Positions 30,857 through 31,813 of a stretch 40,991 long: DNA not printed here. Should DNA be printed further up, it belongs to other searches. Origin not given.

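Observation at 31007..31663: An L,D-transpeptidase occupies the canonical murD slot; murD is absent from the cluster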

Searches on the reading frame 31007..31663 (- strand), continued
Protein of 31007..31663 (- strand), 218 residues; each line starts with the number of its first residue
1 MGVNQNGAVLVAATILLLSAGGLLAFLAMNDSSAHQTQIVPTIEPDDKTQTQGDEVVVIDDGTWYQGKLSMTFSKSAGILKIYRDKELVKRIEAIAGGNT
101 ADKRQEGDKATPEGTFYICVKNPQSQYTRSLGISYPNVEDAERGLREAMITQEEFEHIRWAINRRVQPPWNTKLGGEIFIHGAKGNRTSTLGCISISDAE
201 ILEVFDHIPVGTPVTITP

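Call 55: fold_search(model_id=the predicted structure, library=pdb)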
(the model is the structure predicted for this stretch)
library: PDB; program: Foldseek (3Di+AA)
matches with E <= 10: 272; with E <= 0.001: 74
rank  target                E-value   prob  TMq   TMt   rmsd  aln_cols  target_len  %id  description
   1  4xzz_A                1.4e-08  1.00  0.49  0.35   2.4       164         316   22  Structure of Helicobacter pylori Csd6 in the ligand-free state (released 2015-09-02)
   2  4lpq                  1.4e-07  1.00  0.44  0.47   4.7       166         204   17  Crystal structure of the L,D-transpeptidase (residues 123-326) from Xylanimonas cellulosilytica DSM 15894 (released 2013-11-13)
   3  6xj7_A                1.9e-07  1.00  0.48  0.36   3.8       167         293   21  Crystal structure of the helical cell shape determining protein Pgp2 (K307A mutant) from Campylobacter jejuni (released 2021-03-17)
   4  6xj7_B                2.2e-07  1.00  0.49  0.37   3.7       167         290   23  Crystal structure of the helical cell shape determining protein Pgp2 (K307A mutant) from Campylobacter jejuni (released 2021-03-17)
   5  7o21_A                2.5e-07  1.00  0.46  0.37   3.7       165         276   18  Structure of Bdellovibrio bacteriovorus Bd1075 (released 2021-04-21)
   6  1y7m_A                3.8e-07  1.00  0.44  0.58   7.3       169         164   16  Crystal Structure of the B. subtilis YkuD protein at 2 A resolution (released 2005-03-01)
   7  6xj6                  3.8e-07  1.00  0.48  0.37   3.4       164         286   23  Crystal structure of the helical cell shape determining protein Pgp2 from Campylobacter jejuni (released 2021-03-17)
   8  8ikr_A                7.2e-07  1.00  0.49  0.54   4.1       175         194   18  Crystal structure of DpaA (released 2023-10-11)
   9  4a1i_A                9.8e-07  1.00  0.43  0.56   7.0       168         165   17  ykud from B.subtilis (released 2012-09-26)
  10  4jmn                  1.1e-06  1.00  0.37  0.38   6.2       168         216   18  Crystal structure of LD transpeptidase LdtMt1 from M. tuberculosis (released 2013-10-23)
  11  4xvo_A                1.6e-06  1.00  0.38  0.39   7.6       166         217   17  L,D-transpeptidase from Mycobacterium smegmatis (released 2015-02-11)
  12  4zfq                  1.8e-06  1.00  0.42  0.27   3.8       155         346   13  Structure of M. tuberculosis (3,3) L,D-Transpeptidase, LdtMt5. (Meropenen-adduct form) (released 2015-09-02)
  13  5e51_A                2.1e-06  1.00  0.34  0.39   7.7       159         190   18  Crystal structure of Mycobacterium tuberculosis L,D-transpeptidase 1 with Faropenem adduct (released 2016-10-26)
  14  7o21_B                2.5e-06  1.00  0.44  0.37   3.6       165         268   17  Structure of Bdellovibrio bacteriovorus Bd1075 (released 2021-04-21)
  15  3tx4_B                2.7e-06  1.00  0.40  0.34   5.1       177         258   15  Crystal Structure of Mutant (C354A) M. tuberculosis LD-transpeptidase type 2 (released 2012-12-05)
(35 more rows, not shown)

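Call 57: search_solved_structures(query=A3, max_evalue=1, show_alignments=5)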
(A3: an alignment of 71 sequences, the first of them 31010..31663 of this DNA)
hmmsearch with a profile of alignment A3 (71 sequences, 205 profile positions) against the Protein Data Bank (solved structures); distinct sequences matched with E-value up to 1: 16.
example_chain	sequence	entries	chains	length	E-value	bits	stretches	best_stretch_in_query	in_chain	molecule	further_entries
8ikr_A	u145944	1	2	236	6.1e-10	42.3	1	52-133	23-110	YkuD domain-containing protein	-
4xzz_A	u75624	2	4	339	4.7e-08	36.1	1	54-127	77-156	Conserved hypothetical secreted protein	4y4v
1y7m_A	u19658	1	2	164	1.7e-07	34.2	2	167-204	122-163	hypothetical protein BSU14040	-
4a1i_A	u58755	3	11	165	1.8e-07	34.2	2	167-204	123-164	PUTATIVE L, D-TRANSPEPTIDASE YKUD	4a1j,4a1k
2mtz_A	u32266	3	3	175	2.7e-07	33.6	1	167-204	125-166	Putative L,D-transpeptidase YkuD | L, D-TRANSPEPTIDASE YKUD | PUTATIVE L, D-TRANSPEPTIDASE YKUD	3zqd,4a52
7o21_A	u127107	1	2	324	4.8e-07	32.8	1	52-125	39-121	Uncharacterized conserved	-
6xj6_A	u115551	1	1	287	1.1e-06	31.6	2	57-127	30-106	Pgp2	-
6xj7_A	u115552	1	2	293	1.1e-06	31.6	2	57-127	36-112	Pgp2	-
6v45_A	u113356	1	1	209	1.1e-05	28.3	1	165-203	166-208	Probable carnitine operon oxidoreductase caia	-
4lzh_A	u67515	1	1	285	8.4e-05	25.5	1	166-202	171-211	L,D-transpeptidase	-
9tyw_A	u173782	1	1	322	0.00048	23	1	166-203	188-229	L,D-TPase catalytic domain-containing protein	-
4lpq_A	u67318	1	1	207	0.0038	20.1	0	55-110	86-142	ErfK/YbiS/YcfS/YnhG family protein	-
3zg4_A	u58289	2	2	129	0.011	18.5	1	173-203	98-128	ERFK/YBIS/YCFS/YNHG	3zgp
6fj1_A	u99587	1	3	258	0.015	18.1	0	174-203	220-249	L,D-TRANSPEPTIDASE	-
1zat_A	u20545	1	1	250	0.02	17.7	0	174-203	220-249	L,D-transpeptidase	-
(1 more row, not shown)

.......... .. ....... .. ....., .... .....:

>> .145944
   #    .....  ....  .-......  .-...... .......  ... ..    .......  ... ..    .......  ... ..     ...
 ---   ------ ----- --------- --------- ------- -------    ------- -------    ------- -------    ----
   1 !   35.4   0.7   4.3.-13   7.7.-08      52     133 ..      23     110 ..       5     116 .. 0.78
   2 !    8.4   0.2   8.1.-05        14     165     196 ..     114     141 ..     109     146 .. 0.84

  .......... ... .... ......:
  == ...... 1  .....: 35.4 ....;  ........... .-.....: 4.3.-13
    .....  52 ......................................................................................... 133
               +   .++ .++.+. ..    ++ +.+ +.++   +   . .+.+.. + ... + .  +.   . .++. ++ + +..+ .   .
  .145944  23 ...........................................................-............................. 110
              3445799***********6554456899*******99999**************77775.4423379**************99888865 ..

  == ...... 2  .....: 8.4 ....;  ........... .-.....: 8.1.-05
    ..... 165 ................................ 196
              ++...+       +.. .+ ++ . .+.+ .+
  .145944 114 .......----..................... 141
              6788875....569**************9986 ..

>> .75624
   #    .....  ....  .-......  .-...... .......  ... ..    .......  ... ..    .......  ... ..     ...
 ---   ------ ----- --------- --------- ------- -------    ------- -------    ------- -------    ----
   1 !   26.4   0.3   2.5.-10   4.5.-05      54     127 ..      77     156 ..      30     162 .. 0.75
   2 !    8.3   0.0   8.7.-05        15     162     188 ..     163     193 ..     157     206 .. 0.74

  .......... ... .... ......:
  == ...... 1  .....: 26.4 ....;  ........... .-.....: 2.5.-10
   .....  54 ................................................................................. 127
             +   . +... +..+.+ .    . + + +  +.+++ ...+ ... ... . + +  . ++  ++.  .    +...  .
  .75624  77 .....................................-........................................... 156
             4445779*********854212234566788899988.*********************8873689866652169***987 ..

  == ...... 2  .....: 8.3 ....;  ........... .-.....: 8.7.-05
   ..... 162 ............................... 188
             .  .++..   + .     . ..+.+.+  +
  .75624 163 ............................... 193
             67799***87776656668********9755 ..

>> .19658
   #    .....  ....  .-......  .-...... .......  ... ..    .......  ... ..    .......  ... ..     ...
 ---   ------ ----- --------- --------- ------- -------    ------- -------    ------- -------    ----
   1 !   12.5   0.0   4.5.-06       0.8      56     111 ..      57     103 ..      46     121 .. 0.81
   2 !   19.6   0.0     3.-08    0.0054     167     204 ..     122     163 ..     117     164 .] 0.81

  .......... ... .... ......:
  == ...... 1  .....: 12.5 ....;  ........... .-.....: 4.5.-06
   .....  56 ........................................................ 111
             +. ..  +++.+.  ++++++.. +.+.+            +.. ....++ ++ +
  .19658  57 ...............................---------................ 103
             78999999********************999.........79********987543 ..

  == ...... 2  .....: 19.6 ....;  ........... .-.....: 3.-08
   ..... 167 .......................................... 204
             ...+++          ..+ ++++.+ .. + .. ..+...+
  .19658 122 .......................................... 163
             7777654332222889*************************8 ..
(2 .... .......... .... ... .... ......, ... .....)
